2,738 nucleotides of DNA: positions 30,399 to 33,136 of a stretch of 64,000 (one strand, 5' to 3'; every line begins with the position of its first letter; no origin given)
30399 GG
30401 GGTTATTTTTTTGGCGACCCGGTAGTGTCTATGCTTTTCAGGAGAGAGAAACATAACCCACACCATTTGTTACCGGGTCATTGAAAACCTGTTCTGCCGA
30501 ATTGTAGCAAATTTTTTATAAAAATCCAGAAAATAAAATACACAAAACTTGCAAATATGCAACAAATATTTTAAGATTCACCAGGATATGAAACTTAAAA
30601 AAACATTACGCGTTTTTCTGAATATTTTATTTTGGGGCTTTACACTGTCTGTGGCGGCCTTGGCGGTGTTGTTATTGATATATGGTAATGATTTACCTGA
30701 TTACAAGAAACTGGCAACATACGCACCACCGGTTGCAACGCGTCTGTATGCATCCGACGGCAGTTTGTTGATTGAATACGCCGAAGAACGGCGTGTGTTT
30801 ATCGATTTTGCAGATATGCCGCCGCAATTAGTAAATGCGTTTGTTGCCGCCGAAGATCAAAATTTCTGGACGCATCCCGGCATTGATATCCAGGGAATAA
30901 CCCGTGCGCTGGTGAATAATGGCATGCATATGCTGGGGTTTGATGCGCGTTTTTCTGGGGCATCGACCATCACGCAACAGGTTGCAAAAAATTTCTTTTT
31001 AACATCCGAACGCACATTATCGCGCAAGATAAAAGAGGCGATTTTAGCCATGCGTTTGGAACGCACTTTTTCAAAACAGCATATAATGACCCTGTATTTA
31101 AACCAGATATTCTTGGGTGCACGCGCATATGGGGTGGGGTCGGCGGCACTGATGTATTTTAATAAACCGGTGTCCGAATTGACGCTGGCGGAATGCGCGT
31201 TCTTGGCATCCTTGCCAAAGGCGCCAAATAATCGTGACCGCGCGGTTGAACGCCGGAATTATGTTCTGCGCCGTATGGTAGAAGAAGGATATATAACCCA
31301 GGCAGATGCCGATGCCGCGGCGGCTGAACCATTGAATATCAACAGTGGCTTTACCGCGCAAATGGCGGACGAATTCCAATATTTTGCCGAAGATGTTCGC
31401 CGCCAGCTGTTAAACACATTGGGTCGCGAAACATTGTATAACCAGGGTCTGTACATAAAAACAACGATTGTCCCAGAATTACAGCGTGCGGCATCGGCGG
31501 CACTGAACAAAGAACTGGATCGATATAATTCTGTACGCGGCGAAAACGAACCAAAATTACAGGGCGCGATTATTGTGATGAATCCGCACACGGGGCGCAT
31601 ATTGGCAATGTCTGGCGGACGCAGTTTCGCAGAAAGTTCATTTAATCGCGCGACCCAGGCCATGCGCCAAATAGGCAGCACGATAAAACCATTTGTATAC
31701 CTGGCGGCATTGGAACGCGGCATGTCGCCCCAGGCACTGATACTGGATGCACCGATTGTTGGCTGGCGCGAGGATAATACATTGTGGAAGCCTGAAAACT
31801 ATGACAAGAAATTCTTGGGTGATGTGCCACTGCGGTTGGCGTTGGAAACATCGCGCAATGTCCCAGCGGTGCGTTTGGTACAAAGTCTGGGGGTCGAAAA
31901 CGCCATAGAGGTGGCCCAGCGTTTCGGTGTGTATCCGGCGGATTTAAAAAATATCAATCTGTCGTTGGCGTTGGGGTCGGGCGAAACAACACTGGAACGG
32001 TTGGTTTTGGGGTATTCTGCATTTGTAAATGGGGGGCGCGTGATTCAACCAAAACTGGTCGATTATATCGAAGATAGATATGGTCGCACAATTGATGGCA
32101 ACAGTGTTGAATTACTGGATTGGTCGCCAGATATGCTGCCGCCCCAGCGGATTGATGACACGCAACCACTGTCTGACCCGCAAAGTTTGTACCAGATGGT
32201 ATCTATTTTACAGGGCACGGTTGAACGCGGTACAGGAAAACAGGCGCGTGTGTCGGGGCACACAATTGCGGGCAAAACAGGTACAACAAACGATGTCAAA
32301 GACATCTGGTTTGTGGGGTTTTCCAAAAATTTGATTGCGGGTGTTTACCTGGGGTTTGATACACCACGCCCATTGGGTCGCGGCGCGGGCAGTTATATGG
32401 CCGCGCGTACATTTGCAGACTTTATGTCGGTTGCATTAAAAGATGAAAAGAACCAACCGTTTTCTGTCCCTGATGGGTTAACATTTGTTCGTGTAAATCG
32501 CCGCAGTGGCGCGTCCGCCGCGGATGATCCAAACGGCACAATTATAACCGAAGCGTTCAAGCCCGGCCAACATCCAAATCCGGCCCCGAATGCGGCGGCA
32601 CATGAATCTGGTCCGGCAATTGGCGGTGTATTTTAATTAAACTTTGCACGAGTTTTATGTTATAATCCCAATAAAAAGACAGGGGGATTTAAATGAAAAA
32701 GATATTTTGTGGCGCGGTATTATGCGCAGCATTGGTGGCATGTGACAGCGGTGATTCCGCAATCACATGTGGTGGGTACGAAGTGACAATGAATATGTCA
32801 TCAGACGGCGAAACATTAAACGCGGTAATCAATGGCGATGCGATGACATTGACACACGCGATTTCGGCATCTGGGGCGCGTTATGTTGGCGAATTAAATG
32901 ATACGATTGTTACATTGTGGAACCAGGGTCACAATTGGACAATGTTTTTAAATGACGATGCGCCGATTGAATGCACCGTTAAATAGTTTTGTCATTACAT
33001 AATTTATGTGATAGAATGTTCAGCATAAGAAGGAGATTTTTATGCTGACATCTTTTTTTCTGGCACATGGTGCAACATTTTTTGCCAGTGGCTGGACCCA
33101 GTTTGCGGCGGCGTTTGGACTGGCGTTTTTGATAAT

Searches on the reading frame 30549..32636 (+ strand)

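Call 29: search_protein_families(library=pfam, proteins=[window:30549-32636:+], max_evalue=0.1)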
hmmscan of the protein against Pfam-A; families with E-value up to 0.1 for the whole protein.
window:30549-32636:+ (695 aa): 4 families
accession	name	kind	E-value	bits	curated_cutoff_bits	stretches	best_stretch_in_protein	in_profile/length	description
PF00912.28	Transgly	-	1.3e-58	197.7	27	1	74-243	5-177/178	Transglycosylase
PF00905.27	Transpeptidase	-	4.1e-30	105.5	22.1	1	339-626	1-298/299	Penicillin binding protein transpeptidase domain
PF09661.15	DUF2398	-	0.03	13.9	26.9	1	202-268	165-231/363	Protein of unknown function (DUF2398)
PF01989.23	AcnX_swivel_put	-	0.06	13.6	27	0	373-400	35-62/80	Aconitase X swivel domain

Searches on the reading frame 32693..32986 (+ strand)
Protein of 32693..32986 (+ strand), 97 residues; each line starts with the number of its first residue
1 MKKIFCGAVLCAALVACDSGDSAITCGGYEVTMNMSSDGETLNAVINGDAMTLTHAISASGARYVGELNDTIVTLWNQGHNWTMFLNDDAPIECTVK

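Call 74: search_protein_families(library=pfam, proteins=[window:32693-32986:+], max_evalue=0.001)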
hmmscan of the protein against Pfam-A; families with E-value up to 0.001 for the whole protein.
window:32693-32986:+ (97 aa): 1 family
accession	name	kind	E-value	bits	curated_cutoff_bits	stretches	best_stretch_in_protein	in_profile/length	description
PF09864.15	MliC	-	3.8e-08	33.6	22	1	26-90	3-64/67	Membrane-bound lysozyme-inhibitor of c-type lysozyme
